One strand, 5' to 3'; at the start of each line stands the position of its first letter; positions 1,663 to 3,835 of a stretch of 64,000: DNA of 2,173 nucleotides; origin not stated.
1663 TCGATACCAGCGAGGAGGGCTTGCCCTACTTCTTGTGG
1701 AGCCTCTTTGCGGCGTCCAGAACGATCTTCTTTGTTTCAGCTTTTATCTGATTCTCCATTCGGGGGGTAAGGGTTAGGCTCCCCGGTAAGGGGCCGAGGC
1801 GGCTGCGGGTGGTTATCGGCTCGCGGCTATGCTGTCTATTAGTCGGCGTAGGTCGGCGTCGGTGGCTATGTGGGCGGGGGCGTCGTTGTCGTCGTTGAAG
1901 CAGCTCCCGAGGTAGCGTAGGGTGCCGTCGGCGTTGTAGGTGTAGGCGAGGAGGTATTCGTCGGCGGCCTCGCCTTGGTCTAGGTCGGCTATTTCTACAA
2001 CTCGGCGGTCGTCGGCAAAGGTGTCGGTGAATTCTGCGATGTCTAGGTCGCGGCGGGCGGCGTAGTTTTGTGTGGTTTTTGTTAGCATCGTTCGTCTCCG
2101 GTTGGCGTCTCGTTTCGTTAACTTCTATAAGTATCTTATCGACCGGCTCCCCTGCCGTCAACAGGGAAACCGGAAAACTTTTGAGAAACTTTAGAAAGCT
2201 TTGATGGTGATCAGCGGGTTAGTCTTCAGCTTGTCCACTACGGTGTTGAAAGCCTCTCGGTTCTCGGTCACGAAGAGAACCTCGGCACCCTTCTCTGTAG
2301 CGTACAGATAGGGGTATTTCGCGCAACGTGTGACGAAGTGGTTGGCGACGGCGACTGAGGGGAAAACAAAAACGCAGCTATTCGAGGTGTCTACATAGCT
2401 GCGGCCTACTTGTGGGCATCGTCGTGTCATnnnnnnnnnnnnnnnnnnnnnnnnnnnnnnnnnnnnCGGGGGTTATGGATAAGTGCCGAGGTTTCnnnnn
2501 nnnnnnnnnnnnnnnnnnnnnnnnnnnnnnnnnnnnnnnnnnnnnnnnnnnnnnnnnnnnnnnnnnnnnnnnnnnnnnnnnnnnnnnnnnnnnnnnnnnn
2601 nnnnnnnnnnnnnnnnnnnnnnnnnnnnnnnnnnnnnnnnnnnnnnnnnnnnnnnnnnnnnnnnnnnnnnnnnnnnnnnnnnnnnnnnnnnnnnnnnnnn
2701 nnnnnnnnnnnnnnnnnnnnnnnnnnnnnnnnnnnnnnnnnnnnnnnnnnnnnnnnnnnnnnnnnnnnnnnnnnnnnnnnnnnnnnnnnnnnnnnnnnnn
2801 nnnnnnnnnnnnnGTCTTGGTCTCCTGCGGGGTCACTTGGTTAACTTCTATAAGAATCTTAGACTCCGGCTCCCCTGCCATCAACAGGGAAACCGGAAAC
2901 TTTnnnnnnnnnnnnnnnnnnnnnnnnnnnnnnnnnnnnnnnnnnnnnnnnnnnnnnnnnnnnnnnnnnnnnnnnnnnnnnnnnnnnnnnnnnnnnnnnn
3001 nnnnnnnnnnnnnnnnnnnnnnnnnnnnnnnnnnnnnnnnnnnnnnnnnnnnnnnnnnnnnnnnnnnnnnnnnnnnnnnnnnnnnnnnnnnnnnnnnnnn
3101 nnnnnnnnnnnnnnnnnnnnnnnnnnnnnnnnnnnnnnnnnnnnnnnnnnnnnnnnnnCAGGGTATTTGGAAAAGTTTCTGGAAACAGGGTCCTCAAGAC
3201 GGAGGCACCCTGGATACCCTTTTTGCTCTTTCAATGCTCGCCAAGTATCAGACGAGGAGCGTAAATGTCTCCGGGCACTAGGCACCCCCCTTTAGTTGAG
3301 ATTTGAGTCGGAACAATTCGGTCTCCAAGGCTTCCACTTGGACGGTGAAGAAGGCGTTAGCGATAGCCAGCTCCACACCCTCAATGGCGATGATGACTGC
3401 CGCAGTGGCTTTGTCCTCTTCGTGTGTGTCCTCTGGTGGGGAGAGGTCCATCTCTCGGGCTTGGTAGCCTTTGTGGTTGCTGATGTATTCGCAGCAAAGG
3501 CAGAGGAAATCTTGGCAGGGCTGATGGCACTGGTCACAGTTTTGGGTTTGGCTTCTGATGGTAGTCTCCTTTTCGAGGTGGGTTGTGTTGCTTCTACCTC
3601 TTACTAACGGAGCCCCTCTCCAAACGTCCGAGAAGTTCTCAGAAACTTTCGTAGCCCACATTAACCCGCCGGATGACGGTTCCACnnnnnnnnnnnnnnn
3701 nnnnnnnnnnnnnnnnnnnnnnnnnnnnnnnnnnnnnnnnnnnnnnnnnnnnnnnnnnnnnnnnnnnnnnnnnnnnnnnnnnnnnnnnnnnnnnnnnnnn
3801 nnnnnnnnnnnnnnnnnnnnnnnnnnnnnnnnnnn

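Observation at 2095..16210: Fifteen copies of a ~100-nt promoter and 5-prime-UTR cassette, each driving one small unknown gene (PeSL-like modular early region)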

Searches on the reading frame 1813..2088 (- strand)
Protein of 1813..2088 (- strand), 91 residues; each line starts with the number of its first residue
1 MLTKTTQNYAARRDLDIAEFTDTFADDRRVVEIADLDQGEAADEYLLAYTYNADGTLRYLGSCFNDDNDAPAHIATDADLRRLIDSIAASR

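Call 41: search_protein_families(library=phrogs, proteins=[window:1813-2088:-], max_evalue=0.01)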
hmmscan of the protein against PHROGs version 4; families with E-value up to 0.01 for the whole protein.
window:1813-2088:- (91 aa): 1 family
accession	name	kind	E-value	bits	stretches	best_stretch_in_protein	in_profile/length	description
phrog_6147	-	unknown function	6.2e-10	39.8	1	1-89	2-87/91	-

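Call 68: search_protein_families(library=pfam, proteins=[window:1813-2088:-], max_evalue=0.01)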
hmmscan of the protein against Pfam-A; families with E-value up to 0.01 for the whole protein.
window:1813-2088:- (91 aa): 0 families

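Call 82: search_dna_similar(query=window:1813-2088:-, collection=phages, mode=protein, max_rows=12, max_evalue=0.001)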
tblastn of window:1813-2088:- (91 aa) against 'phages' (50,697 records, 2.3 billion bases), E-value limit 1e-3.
Records with a match: 2; places in all: 2; records where one place covers at least 80% of the query: 2.
Best place of each record, by identity: <60% 2.
By first word of the organism name: Escherichia 1; Morganella 1.
By host as written in the record: Escherichia coli 1; Morganella morganii 5 1.
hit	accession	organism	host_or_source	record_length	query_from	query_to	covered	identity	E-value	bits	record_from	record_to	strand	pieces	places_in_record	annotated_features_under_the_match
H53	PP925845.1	Escherichia phage BananaBelafonte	Escherichia coli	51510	2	90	98%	32.6%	2e-4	44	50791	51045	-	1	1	hypothetical protein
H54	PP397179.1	Morganella phage vB_Mm5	Morganella morganii 5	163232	2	88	96%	30.0%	5e-5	45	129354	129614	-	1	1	hypothetical protein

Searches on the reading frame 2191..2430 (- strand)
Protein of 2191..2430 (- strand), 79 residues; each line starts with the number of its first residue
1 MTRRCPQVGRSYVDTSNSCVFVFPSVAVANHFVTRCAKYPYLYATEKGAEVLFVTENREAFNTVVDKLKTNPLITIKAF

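Call 41: search_protein_families(library=phrogs, proteins=[window:2191-2430:-], max_evalue=0.01)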
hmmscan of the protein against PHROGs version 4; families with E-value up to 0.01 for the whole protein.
window:2191-2430:- (79 aa): 0 families

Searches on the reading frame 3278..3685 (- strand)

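Call 67: search_protein_families(library=pfam, proteins=[window:3278-3685:-], max_evalue=0.01)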
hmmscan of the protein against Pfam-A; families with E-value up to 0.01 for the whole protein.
window:3278-3685:- (135 aa): 1 family
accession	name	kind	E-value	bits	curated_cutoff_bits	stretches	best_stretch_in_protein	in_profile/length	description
PF24153.1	Meg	-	0.0085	16.7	27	0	33-75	35-78/88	Maternally expressed gene family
